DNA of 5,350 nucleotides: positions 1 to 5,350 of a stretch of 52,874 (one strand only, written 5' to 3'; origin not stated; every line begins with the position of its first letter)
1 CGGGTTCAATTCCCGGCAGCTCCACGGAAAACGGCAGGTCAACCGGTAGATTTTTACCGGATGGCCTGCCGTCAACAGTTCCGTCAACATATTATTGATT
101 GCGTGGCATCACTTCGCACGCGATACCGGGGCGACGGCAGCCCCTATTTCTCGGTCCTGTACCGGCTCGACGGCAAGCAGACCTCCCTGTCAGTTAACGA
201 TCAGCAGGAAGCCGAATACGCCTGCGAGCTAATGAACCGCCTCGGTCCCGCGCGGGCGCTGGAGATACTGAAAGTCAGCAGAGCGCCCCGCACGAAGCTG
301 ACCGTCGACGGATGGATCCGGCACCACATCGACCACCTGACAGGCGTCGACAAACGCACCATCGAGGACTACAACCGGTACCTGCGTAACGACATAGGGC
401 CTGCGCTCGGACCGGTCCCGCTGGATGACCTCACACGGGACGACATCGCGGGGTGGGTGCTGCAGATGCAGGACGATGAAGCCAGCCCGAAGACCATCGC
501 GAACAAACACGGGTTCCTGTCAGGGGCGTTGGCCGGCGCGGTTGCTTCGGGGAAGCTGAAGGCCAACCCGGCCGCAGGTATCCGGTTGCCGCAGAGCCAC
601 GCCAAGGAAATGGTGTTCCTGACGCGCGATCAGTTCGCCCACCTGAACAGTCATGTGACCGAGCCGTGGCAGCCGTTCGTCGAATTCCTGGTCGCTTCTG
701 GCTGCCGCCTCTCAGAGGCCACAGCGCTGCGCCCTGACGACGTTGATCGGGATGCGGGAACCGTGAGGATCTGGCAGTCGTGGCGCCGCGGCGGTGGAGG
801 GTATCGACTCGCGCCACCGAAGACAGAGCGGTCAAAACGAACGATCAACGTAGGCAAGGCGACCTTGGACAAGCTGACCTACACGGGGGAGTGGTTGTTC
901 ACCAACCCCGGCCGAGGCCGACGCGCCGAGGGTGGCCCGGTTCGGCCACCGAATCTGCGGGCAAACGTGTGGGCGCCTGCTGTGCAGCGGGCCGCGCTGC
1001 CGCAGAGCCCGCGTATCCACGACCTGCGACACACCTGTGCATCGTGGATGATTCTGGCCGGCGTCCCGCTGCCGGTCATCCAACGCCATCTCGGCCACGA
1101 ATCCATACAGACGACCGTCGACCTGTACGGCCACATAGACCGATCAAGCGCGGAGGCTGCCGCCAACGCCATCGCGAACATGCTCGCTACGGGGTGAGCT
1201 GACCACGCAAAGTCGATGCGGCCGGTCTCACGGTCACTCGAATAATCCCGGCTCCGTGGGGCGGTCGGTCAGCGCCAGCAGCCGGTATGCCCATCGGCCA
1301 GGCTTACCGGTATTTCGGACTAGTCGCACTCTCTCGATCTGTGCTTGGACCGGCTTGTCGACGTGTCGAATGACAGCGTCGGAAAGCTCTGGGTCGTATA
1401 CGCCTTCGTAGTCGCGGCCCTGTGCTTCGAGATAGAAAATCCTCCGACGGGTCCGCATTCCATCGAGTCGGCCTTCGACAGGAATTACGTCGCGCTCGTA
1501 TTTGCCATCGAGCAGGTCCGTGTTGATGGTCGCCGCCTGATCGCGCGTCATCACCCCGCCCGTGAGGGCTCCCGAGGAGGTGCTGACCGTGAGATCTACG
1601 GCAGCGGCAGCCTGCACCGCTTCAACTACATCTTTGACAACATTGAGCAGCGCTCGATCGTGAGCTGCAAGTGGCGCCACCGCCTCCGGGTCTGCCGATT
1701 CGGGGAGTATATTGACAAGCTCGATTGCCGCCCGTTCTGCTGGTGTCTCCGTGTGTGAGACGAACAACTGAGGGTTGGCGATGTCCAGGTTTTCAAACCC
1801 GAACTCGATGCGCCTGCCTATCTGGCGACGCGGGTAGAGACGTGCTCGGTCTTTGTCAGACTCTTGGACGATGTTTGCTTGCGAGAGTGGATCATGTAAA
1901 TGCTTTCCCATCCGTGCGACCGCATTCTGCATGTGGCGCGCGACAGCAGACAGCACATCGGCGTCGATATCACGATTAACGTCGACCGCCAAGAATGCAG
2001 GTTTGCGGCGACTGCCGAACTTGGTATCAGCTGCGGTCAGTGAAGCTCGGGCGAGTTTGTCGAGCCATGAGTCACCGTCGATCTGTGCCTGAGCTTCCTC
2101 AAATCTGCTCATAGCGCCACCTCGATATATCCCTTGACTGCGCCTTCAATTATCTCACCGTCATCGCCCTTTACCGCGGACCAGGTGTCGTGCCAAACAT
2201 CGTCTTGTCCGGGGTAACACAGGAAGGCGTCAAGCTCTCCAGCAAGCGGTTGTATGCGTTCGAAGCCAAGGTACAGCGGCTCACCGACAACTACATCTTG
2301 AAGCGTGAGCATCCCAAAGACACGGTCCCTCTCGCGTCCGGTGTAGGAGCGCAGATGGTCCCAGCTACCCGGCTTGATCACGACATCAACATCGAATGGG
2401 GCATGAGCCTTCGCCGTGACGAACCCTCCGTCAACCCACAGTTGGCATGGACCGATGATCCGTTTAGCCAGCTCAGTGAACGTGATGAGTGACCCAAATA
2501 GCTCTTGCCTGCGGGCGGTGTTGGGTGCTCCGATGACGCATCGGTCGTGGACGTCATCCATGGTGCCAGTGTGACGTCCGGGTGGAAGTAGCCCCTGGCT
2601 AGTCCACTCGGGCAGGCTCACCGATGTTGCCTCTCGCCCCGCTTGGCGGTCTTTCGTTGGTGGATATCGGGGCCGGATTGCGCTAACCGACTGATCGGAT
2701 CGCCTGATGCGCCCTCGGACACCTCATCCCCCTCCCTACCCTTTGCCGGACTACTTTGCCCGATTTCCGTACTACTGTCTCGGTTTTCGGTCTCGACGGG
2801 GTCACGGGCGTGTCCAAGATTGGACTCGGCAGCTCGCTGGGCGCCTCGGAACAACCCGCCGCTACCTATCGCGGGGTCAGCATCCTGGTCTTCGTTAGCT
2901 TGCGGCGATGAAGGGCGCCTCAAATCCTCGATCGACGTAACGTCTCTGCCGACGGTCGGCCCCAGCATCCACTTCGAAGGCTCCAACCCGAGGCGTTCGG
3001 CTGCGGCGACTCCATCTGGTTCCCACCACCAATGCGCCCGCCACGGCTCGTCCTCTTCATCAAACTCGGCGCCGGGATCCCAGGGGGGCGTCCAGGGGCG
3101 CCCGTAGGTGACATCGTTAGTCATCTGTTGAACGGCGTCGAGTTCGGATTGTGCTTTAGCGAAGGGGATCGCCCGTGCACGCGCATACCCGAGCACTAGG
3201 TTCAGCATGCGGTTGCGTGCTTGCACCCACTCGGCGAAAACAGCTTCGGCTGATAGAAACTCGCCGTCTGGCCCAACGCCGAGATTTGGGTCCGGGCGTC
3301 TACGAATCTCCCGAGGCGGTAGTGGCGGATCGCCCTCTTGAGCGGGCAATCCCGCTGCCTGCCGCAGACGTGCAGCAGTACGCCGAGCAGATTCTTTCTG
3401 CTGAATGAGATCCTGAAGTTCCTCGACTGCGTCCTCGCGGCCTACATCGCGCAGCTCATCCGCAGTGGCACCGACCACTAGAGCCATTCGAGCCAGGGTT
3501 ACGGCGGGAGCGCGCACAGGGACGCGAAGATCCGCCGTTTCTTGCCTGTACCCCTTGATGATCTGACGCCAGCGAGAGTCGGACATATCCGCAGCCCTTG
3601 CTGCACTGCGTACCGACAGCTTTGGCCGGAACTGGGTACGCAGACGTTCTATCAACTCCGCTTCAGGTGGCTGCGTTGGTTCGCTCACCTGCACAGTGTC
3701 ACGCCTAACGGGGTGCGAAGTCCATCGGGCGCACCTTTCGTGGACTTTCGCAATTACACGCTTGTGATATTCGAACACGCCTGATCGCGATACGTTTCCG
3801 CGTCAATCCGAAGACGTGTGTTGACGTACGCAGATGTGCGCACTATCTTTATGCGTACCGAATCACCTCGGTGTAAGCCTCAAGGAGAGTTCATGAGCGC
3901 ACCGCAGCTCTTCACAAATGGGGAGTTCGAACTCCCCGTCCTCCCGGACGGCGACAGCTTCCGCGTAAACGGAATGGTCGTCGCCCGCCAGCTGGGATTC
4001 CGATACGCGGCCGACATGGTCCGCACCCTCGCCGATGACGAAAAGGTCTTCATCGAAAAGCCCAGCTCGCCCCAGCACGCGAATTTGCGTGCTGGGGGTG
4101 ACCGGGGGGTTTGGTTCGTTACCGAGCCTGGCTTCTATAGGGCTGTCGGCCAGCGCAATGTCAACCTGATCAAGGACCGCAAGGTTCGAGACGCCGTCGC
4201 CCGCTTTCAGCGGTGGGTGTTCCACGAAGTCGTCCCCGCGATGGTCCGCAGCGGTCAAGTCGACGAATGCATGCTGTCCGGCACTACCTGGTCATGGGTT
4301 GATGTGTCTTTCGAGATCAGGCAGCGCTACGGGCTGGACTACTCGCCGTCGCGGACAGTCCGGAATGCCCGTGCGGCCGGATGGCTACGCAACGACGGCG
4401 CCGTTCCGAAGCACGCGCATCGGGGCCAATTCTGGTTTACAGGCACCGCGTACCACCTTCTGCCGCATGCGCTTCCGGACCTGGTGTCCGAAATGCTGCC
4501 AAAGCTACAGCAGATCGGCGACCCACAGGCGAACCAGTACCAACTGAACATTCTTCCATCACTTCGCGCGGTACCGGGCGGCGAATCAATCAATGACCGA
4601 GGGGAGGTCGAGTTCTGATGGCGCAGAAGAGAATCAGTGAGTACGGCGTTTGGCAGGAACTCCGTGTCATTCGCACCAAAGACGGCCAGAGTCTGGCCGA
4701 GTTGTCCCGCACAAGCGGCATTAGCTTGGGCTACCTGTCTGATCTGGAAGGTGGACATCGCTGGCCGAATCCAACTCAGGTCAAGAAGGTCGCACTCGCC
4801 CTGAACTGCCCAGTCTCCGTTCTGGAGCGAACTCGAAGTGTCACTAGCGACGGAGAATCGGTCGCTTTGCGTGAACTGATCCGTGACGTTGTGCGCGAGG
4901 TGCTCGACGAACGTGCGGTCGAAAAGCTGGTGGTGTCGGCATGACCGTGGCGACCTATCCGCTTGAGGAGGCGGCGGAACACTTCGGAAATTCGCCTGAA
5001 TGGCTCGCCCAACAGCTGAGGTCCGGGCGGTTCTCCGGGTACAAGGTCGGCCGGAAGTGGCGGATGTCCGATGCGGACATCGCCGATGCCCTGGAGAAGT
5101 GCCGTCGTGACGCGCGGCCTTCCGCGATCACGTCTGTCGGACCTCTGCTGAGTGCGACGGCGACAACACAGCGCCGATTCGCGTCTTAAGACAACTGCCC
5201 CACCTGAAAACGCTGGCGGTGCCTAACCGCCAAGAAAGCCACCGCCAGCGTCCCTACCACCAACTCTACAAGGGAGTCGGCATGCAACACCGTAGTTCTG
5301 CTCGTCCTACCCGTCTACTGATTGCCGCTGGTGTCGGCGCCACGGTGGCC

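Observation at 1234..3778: Tightly coupled three-gene leftward operon between integrase and the early promoter: candidate undescribed lysogeny-expressed defence/exclusion system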

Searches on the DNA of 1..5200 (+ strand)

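Call 6: search_dna_similar(query=window:1-5200:+, collection=phages, mode=near, max_rows=25)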
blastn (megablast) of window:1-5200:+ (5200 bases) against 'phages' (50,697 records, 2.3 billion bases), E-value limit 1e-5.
Records with a match: 3; places in all: 4; records where one place covers at least 80% of the query: 1.
Best place of each record, by identity: 95-99% 2; 80-90% 1.
By first word of the organism name: Mycobacterium 3.
By host as written in the record: Mycobacterium abscessus GD58 1; Mycobacterium abscessus GD03 1; Mycobacterium abscessus GD05 1.
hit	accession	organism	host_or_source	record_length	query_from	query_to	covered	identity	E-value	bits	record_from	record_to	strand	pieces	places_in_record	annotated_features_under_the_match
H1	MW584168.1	Mycobacterium phage prophi58-1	Mycobacterium abscessus GD58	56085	1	5200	87%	98.5%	0e+0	7986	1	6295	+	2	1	1: tyrosine integrase | 4: immunity repressor | 2: hypothetical protein | 7: DNA binding protein | 6: antirepressor | and 4 other names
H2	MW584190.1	Mycobacterium phage prophiGD03-1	Mycobacterium abscessus GD03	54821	1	1187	23%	98.4%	0e+0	2087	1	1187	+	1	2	1: tyrosine integrase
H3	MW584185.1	Mycobacterium phage prophiGD05-3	Mycobacterium abscessus GD05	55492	1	1184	23%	86.0%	0e+0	1264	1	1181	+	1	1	1: serine integrase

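Call 8: get_annotated_region(hit=H1, flank=3000)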
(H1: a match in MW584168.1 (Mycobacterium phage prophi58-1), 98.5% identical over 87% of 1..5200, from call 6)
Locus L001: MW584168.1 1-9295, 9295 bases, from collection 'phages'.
description: Mycobacterium phage prophi58-1, complete genome.
organism: Mycobacterium phage prophi58-1 (NCBI taxid 2813216)
taxonomy: Viruses; Duplodnaviria; Heunggongvirae; Uroviricota; Caudoviricetes; Mycoabscvirus
host: Mycobacterium abscessus GD58; source: -; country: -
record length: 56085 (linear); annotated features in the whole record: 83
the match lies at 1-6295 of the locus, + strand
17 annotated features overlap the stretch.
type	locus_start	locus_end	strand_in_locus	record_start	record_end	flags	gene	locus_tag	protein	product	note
CDS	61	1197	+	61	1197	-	1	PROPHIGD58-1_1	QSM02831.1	tyrosine integrase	-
CDS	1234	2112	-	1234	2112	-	2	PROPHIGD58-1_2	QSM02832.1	hypothetical protein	-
CDS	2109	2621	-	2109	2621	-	3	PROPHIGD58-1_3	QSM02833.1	nucleotidyltransferase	-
CDS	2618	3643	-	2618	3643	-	4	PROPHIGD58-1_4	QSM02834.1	immunity repressor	-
CDS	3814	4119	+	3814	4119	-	5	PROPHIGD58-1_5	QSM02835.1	helix-turn-helix DNA binding domain protein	-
CDS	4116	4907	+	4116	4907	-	6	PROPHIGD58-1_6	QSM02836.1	antirepressor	-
CDS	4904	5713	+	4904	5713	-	7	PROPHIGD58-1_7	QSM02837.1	DNA binding protein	-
CDS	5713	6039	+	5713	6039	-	8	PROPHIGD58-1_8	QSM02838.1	helix-turn-helix DNA binding protein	-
CDS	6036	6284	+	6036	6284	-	9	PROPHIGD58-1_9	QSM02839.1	excise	-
CDS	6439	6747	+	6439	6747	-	10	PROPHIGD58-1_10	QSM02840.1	hypothetical protein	-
CDS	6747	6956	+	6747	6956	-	11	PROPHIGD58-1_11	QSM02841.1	hypothetical protein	-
CDS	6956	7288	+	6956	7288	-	12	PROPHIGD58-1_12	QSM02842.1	hypothetical protein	-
CDS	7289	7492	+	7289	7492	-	13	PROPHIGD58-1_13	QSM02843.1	hypothetical protein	-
CDS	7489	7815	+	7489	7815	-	14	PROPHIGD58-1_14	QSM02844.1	hypothetical protein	-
CDS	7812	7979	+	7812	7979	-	15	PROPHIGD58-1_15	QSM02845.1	hypothetical protein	-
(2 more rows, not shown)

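Call 110: search_dna_similar(query=L130:5022-6424:+, collection=ecoli_genomes, mode=distant, max_rows=8, rows=spread)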
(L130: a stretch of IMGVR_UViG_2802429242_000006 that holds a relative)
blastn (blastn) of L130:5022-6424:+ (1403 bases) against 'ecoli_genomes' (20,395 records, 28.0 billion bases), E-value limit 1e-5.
Records with a match: 99; places in all: 101; records where one place covers at least 80% of the query: 96.
Genomes with a match: 99 of 5426; with a place that covers at least 80% of the query: 96. Places per genome that has any: lowest 1, median 1, highest 2. On chromosomes: 101 places; on plasmids: 0.
Best place of each record, by identity: >=99% 98; 60-80% 1.
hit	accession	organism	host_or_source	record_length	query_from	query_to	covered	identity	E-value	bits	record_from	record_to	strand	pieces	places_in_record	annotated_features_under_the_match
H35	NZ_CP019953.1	Escherichia coli M8 strain M8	Mus musculus C57Bl/6J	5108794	1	1403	100%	100.0%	0e+0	2531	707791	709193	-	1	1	hypothetical protein | DUF6932 family protein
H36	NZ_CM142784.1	Escherichia coli strain GPEC1222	chicken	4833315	1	1403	100%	100.0%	0e+0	2531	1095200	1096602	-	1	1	hypothetical protein | DUF6932 family protein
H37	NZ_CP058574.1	Escherichia coli strain EC1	Homo sapiens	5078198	1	1403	100%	99.9%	0e+0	2526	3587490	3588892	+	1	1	hypothetical protein | DUF6932 family protein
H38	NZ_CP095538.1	Escherichia coli strain GN04592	Homo sapiens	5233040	1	1403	100%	99.9%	0e+0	2526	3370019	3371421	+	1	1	hypothetical protein | DUF6932 family protein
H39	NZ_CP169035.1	Escherichia coli strain MZ1211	Homo sapiens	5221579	1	1403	100%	99.9%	0e+0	2526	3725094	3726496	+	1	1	hypothetical protein | DUF6932 family protein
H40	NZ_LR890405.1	Escherichia coli strain MSB1_7C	Homo sapiens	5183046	1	1403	100%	99.9%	0e+0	2526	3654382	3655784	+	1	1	hypothetical protein | DUF6932 family protein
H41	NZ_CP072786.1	Escherichia coli strain JA0257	not applicable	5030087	1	1403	100%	99.8%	0e+0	2517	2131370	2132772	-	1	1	hypothetical protein | DUF6932 family protein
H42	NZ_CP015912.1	Escherichia coli strain 210205630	swine cecum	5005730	112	1392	63%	66.7%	5e-38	236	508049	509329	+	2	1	hypothetical protein | DUF6932 family protein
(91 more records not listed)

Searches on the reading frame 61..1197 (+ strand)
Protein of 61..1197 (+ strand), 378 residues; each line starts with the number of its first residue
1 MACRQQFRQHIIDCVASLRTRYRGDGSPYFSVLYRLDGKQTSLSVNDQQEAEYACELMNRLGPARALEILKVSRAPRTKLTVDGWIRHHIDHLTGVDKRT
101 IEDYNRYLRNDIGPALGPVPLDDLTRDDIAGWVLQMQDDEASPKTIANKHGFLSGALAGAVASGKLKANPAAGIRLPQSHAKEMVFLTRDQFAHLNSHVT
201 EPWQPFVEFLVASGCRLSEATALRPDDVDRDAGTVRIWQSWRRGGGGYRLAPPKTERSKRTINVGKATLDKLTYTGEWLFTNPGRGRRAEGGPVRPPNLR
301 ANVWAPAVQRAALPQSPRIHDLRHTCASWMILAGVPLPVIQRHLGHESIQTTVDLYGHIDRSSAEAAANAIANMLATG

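Call 3: search_protein_families(library=pfam, proteins=[window:61-1197:+], max_evalue=0.1)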
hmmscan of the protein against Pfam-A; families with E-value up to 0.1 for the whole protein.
window:61-1197:+ (378 aa): 3 families
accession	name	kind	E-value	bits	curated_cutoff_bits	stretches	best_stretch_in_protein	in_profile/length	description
PF00589.27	Phage_integrase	-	1.9e-19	70.5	27.1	1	187-360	3-169/172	Phage integrase family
PF22022.2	Phage_int_M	-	5.1e-05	23.9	27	1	92-175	12-94/96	Phage integrase central domain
PF14659.12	Phage_int_SAM_3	-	0.00014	22.4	22.6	1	95-133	16-54/58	Phage integrase, N-terminal SAM-like domain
